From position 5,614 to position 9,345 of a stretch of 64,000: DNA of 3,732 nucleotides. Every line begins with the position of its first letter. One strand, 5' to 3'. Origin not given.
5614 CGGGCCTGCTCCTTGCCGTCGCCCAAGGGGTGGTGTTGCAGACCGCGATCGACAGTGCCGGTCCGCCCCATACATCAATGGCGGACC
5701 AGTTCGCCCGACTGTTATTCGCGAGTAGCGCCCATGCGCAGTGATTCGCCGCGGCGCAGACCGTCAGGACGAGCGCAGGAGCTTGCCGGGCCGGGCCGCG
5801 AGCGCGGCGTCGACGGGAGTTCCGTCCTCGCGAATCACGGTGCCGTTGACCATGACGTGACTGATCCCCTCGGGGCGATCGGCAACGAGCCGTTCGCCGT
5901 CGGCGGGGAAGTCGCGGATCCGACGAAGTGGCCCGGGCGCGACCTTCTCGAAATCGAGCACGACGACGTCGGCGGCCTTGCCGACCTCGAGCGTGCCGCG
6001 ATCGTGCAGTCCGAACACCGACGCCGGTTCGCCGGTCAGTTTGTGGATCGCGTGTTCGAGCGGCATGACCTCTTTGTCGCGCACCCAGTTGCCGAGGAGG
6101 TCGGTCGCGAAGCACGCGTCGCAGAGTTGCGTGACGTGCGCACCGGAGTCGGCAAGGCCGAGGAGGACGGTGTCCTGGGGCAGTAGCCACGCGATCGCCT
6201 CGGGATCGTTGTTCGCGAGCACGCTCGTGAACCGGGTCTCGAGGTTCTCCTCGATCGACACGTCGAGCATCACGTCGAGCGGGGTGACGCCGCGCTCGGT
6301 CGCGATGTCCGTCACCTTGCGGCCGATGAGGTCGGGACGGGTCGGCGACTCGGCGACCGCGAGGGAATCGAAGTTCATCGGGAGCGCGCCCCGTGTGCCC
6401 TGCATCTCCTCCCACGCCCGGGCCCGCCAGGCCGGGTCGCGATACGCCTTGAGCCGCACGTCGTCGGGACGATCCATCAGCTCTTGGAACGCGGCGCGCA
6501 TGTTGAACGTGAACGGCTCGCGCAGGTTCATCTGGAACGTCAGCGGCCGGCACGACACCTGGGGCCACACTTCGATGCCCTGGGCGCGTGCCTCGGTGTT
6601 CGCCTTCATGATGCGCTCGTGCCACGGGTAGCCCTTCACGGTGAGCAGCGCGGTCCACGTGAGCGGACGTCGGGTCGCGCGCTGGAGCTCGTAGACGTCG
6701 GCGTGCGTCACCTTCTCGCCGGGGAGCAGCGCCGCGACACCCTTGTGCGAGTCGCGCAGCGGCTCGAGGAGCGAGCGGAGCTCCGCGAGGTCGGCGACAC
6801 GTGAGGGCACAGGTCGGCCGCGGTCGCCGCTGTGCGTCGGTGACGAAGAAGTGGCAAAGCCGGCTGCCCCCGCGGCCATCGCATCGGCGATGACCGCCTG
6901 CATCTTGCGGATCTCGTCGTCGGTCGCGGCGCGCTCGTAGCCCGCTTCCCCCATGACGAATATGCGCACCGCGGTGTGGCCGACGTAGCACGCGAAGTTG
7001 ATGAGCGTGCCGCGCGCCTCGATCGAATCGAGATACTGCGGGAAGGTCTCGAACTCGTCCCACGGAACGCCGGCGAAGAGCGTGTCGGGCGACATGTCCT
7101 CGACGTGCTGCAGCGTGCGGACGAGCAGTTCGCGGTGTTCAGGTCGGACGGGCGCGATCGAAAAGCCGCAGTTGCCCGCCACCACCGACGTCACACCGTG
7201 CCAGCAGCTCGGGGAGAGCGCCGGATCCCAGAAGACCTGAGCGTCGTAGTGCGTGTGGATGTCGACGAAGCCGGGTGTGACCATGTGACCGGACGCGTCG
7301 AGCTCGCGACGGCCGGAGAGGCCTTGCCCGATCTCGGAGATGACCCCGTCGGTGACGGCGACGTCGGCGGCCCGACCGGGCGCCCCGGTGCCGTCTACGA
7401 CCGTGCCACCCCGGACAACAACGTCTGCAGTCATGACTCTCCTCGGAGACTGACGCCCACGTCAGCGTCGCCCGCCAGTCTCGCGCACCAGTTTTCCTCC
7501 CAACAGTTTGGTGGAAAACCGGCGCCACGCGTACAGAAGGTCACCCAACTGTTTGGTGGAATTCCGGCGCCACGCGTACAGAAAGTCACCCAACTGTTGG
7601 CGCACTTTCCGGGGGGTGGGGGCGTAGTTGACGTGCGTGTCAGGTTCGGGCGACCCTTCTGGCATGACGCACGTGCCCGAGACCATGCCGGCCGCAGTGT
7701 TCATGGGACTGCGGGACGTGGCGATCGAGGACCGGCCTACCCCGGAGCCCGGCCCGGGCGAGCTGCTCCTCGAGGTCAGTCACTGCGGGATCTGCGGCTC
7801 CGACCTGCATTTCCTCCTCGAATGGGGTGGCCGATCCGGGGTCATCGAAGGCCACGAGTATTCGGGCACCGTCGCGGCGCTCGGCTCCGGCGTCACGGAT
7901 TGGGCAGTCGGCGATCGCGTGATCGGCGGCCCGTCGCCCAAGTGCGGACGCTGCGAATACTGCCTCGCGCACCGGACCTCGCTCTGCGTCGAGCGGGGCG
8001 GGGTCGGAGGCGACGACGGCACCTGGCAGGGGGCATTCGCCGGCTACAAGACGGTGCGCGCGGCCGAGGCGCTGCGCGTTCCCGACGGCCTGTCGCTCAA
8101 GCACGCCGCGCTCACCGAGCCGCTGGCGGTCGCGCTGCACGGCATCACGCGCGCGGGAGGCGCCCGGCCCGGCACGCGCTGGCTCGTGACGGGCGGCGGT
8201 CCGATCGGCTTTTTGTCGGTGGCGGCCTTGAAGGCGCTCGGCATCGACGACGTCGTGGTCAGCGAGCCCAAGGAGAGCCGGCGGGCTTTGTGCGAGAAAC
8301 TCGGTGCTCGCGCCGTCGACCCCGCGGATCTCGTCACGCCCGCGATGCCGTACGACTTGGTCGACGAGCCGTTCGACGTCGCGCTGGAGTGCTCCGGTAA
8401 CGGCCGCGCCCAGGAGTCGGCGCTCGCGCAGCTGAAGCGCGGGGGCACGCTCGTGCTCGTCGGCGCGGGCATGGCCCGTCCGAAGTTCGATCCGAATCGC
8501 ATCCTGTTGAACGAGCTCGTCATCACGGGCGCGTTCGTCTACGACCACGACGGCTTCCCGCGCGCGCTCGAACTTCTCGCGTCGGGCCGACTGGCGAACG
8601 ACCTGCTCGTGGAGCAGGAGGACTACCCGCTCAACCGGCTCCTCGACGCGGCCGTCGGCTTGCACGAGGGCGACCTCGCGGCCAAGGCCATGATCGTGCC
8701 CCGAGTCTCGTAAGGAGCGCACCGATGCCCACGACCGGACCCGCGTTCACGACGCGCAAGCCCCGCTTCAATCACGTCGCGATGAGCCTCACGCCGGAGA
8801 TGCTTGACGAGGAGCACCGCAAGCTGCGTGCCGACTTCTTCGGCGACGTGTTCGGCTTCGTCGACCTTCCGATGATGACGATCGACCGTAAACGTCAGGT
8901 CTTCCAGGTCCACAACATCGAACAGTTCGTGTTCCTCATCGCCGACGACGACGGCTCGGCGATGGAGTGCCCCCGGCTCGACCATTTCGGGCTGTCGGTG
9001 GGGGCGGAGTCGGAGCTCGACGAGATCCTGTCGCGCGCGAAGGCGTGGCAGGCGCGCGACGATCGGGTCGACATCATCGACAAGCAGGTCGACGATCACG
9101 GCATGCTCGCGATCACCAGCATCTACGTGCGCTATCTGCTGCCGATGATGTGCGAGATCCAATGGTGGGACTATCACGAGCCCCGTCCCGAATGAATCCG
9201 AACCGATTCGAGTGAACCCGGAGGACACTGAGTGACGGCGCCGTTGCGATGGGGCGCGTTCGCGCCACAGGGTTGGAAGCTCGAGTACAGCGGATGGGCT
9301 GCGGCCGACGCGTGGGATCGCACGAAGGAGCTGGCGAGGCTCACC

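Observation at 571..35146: Six intergenic copies of a 16-bp palindrome, CTGAC-N6-GTCAG: a candidate regulon with no assigned regulator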

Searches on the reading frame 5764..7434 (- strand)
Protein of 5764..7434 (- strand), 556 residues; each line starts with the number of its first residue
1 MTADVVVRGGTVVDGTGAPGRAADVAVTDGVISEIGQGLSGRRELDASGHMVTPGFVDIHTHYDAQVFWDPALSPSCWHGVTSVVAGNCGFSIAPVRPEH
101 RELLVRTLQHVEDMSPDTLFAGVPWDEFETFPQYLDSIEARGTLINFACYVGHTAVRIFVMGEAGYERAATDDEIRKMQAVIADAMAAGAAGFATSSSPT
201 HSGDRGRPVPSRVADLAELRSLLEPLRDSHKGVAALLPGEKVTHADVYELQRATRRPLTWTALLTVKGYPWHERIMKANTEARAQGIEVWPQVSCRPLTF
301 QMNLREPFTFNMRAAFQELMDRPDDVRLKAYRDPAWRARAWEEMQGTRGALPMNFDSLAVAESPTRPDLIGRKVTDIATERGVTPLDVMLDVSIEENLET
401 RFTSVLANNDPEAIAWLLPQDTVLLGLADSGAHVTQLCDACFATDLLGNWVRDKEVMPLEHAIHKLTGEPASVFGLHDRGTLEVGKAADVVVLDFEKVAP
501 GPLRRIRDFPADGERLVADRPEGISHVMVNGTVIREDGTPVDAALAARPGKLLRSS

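Call 7: search_protein_families(library=pfam, proteins=[window:5764-7434:-])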
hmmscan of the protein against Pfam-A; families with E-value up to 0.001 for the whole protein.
window:5764-7434:- (556 aa): 2 families
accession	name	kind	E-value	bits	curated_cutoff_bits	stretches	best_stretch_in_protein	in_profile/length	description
PF07969.17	Amidohydro_3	-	3e-31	109.8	29.7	1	44-534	2-471/472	Amidohydrolase family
PF01979.26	Amidohydro_1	-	2.4e-12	47.2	25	1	446-533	272-344/345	Amidohydrolase family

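Call 11: find_encoding_contigs(protein=window:5764-7434:-, flank=10000, max_places=10)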
Protein window:5764-7434:- (556 aa): 7 contigs read that carry it; 2 places shown.
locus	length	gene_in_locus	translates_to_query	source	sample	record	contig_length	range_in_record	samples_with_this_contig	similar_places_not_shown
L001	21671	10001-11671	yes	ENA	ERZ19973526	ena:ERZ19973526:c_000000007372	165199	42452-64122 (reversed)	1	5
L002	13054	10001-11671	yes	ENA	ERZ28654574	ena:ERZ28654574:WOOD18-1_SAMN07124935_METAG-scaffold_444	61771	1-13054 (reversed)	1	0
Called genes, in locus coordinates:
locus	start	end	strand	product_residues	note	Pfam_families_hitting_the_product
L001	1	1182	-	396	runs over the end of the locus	PF13439:Glyco_transf_4, PF13579:Glyco_trans_4_4, PF20706:GT4-conflict, PF00534:Glycos_transf_1, PF13692:Glyco_trans_1_4, PF13524:Glyco_trans_1_2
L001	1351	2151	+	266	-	PF13489:Methyltransf_23, PF08241:Methyltransf_11, PF08242:Methyltransf_12, PF13649:Methyltransf_25, PF13847:Methyltransf_31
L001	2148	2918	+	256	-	PF13641:Glyco_tranf_2_3 (weak), PF00535:Glycos_transf_2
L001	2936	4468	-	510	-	PF00890:FAD_binding_2 (weak), PF01266:DAO (weak), PF01494:FAD_binding_3 (faint), PF01946:Thi4 (faint), PF12831:FAD_oxidored (faint), PF13450:NAD_binding_8, PF01593:Amino_oxidase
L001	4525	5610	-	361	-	-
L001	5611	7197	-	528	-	PF13231:PMT_2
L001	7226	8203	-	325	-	PF00296:Bac_luciferase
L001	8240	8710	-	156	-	-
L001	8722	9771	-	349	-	PF08240:ADH_N, PF16912:Glu_dehyd_C, PF00107:ADH_zinc_N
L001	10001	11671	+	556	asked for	PF07969:Amidohydro_3, PF01979:Amidohydro_1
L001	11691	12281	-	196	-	PF00440:TetR_N, PF13977:TetR_C_6, PF17940:TetR_C_31 (weak)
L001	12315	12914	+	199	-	-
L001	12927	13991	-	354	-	PF02515:CoA_transf_3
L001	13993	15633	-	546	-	PF00501:AMP-binding, PF13193:AMP-binding_C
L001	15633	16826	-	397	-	PF02771:Acyl-CoA_dh_N, PF02770:Acyl-CoA_dh_M, PF00441:Acyl-CoA_dh_1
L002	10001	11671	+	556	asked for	PF07969:Amidohydro_3, PF01979:Amidohydro_1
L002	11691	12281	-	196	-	PF00440:TetR_N, PF13977:TetR_C_6, PF17940:TetR_C_31 (weak)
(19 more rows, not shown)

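Call 19: find_related_loci(query=window:5764-7434:-, collection=metagenome_contigs, flank=10000)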
Query window:5764-7434:- (556 aa) in metagenome_contigs; peptide patterns used: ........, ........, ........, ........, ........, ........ (x = any residue, [..] = any of these).
600 stretches matched a pattern (row limit reached: there are more); 581 encode a relative of the query (tblastn E <= 1e-3); the best 80 are kept; 80 distinct loci.
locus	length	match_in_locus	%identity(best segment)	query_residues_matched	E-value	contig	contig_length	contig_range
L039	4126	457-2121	84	1-555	0e+0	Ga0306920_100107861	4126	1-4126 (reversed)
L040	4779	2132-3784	80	1-550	0e+0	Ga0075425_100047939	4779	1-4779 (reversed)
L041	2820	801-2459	79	3-555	0e+0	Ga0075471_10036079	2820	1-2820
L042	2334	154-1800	77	6-551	0e+0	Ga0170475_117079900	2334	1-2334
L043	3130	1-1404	88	88-555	0e+0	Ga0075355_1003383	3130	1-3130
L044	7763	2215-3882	68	1-555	0e+0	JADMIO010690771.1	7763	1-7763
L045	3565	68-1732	69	1-554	0e+0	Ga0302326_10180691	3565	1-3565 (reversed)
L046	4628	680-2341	68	1-554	0e+0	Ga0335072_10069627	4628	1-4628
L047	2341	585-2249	68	1-555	0e+0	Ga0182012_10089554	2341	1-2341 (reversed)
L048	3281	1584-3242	69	3-555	0e+0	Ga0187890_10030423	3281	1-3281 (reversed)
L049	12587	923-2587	68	1-555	0e+0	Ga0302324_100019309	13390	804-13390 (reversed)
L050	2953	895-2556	68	4-556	0e+0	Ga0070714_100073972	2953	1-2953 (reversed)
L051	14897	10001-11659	71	1-553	0e+0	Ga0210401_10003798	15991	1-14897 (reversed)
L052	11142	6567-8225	68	3-555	0e+0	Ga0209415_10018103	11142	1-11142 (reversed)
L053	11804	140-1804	68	4-555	0e+0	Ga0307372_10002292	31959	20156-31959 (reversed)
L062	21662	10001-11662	66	4-556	0e+0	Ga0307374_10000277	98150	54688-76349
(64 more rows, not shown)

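Call 28: search_protein_families(library=pfam, proteins=[L062:3-2024:-, L062:2005-3576:-, L062:3629-5347:+, L062:5377-6033:+, L062:6030-7715:-, L062:7741-8931:+, L062:11662-12600:-, L062:13305-15809:-, L062:17916-18278:-, L062:20745-21593:-])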
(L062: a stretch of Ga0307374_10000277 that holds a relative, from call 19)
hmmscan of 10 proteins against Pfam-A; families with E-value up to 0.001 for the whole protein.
L062:3-2024:- (674 aa): 3 families
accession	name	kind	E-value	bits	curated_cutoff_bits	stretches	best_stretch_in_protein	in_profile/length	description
PF02770.24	Acyl-CoA_dh_M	-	5.4e-20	71.8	33.3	1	522-619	1-96/97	Acyl-CoA dehydrogenase, middle domain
PF02771.21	Acyl-CoA_dh_N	-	4.8e-16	59.6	22.9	1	398-516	2-111/113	Acyl-CoA dehydrogenase, N-terminal domain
PF00441.29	Acyl-CoA_dh_1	-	0.00092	19.8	22.4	0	632-669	1-39/150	Acyl-CoA dehydrogenase, C-terminal domain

L062:2005-3576:- (523 aa): 2 families
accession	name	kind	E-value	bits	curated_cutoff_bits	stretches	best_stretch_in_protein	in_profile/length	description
PF00501.34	AMP-binding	-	5.5e-80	269.4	29.9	1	32-386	5-384/384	AMP-binding enzyme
PF13193.12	AMP-binding_C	-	8.4e-17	62.3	24.5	1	437-511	2-76/76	AMP-binding enzyme C-terminal domain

L062:3629-5347:+ (572 aa): 2 families
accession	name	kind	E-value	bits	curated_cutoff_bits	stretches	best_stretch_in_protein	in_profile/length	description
PF00501.34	AMP-binding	-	6.9e-65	219.8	29.9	1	36-424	5-384/384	AMP-binding enzyme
PF13193.12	AMP-binding_C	-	9.4e-14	52.5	24.5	1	472-543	1-68/76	AMP-binding enzyme C-terminal domain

L062:5377-6033:+ (218 aa): 2 families
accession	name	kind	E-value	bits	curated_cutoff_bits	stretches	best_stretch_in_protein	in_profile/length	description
PF00440.29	TetR_N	-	1.8e-16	60.1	24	1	33-79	1-47/47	Bacterial regulatory proteins, tetR family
PF21313.2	EthR_C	-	0.0002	22.1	27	1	108-206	2-105/111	Transcriptional regulator EthR, C-terminal domain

L062:6030-7715:- (561 aa): 2 families
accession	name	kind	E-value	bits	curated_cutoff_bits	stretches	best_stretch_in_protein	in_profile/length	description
PF00501.34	AMP-binding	-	1.6e-50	172.4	29.9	1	28-354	14-372/384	AMP-binding enzyme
PF13193.12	AMP-binding_C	-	4.6e-08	34.3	24.5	1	428-504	2-76/76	AMP-binding enzyme C-terminal domain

L062:7741-8931:+ (396 aa): 1 family
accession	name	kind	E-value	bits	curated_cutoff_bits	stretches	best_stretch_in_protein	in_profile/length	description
PF04909.20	Amidohydro_2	-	9.7e-29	101.5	26.4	1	91-390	12-288/289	Amidohydrolase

L062:11662-12600:- (312 aa): 3 families
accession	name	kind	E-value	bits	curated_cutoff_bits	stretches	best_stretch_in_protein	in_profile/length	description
PF00106.31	adh_short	-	3.2e-38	131.6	26.6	1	16-216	1-187/195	short chain dehydrogenase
PF13561.12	adh_short_C2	-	1.9e-34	119.7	27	1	22-265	1-234/236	Enoyl-(Acyl carrier protein) reductase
PF08659.16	KR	-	2.5e-11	44.2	22.6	1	19-184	4-154/180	KR domain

L062:13305-15809:- (834 aa): 2 families
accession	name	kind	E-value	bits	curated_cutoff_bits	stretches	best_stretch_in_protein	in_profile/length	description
PF00521.26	DNA_topoisoIV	-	2.2e-154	514.9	31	1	55-494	1-431/432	DNA gyrase/topoisomerase IV, subunit A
PF03989.18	DNA_gyraseA_C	-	1.1e-69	230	27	6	731-777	2-47/48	DNA gyrase C-terminal domain, beta-propeller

L062:17916-18278:- (120 aa): 1 family
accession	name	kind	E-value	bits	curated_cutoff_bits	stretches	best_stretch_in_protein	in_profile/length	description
PF05258.17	DciA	-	2.2e-23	82.7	24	1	19-105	2-89/89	Dna[CI] antecedent, DciA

L062:20745-21593:- (282 aa): 2 families
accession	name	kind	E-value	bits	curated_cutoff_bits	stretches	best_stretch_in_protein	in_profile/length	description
PF00308.24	Bac_DnaA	-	7.6e-42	143.7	23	1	2-105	59-162/162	Bacterial DnaA ATPAse domain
PF08299.17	Bac_DnaA_C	-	2.6e-26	91.9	31.5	1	190-257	2-69/69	Bacterial dnaA protein helix-turn-helix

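Call 42: search_protein_families(library=ncbifam, proteins=[L062:5377-6033:+], max_evalue=0.01)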
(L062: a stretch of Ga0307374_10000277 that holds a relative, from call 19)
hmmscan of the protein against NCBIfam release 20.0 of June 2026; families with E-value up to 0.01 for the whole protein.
L062:5377-6033:+ (218 aa): 21 families
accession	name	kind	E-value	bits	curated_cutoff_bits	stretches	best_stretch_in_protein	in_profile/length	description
NF053878.1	FATransRegFadRBac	equivalog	2e-15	57.1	200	1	30-153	5-127/190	fatty acid metabolism transcriptional regulator FadR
NF041196.1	ScbR_bind_reg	equivalog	2.8e-14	53.7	150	1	27-161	5-136/191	ScbR family autoregulator-binding transcription factor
NF053731.1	TransRegFasRMycb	equivalog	6.5e-11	42.4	330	1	25-88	7-71/199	HTH-type transcriptional activator FasR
NF051852.1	efflux_TF_MtrR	exception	1.7e-10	41.1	280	1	20-160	2-147/205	multidrug efflux system transcriptional repressor MtrR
NF007949.0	PRK10668.1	equivalog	1.3e-09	37.9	271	1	20-91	3-74/216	multidrug efflux transporter transcriptional repressor AcrR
NF051457.1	acryl_TF_AcuR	equivalog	6e-09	35.5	247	1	22-82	11-71/204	acrylate utilization transcriptional regulator AcuR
NF001978.0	PRK00767.1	equivalog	9.9e-09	35.3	118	1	26-133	5-113/197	transcriptional regulator BetI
TIGR03384.1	betaine_BetI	equivalog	1e-08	35.1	201.3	1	31-133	9-111/189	choline-binding transcriptional repressor BetI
TIGR03968.1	mycofact_TetR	equivalog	1e-08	35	224.9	1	24-140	5-118/190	mycofactocin system transcriptional regulator MftR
NF007430.0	PRK09975.1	equivalog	5.3e-08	32.2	274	1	22-109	5-91/220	acrEF/envCD operon transcriptional regulator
TIGR03613.1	RutR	equivalog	1.6e-07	31.4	368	1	31-83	11-63/202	pyrimidine utilization regulatory protein R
NF050111.1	TransRegSACE7040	equivalog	2.6e-07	30.7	250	1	32-93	5-66/186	SACE_7040 family transcriptional regulator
NF037937.1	septum_RefZ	equivalog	1.9e-06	27.9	180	1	32-113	3-84/195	forespore capture DNA-binding protein RefZ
NF058643.1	TranRegCurRPseudo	equivalog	1.2e-05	25.1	300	1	28-94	7-74/193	TetR family transcriptional repressor CurR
NF008402.0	PRK11202.1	equivalog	1.3e-05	25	151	1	24-185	7-168/211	HTH-type transcriptional repressor FabR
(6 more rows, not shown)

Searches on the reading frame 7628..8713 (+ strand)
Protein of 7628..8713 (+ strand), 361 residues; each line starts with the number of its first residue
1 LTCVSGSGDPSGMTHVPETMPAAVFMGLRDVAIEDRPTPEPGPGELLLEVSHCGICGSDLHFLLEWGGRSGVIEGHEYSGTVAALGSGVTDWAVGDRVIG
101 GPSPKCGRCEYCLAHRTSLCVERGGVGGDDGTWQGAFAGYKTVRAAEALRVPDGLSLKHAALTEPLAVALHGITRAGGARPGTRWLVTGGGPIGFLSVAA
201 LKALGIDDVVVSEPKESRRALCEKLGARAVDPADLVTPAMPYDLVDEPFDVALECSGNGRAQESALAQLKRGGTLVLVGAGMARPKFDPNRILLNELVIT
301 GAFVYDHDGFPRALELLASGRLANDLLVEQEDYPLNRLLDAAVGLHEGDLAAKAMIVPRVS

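Call 7: search_protein_families(library=pfam, proteins=[window:7628-8713:+])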
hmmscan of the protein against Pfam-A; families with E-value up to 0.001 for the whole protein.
window:7628-8713:+ (361 aa): 3 families
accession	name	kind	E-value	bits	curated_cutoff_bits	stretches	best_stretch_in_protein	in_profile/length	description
PF00107.32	ADH_zinc_N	-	2e-23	83.2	31.8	1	192-318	1-128/129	Zinc-binding dehydrogenase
PF08240.17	ADH_N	-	8e-23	81.1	23.5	1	42-153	1-104/104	Alcohol dehydrogenase GroES-like domain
PF16912.11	Glu_dehyd_C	-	3.8e-11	43.3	34.9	1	159-289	3-141/211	Glucose dehydrogenase C-terminus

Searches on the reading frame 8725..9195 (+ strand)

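Call 7: search_protein_families(library=pfam, proteins=[window:8725-9195:+])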
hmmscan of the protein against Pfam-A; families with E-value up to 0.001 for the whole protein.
window:8725-9195:+ (156 aa): 1 family
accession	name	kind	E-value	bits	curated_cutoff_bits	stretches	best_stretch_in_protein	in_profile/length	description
PF08475.15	Baculo_VP91_N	-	0.00046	20.4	24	1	15-88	73-142/192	Viral capsid protein 91 N-terminal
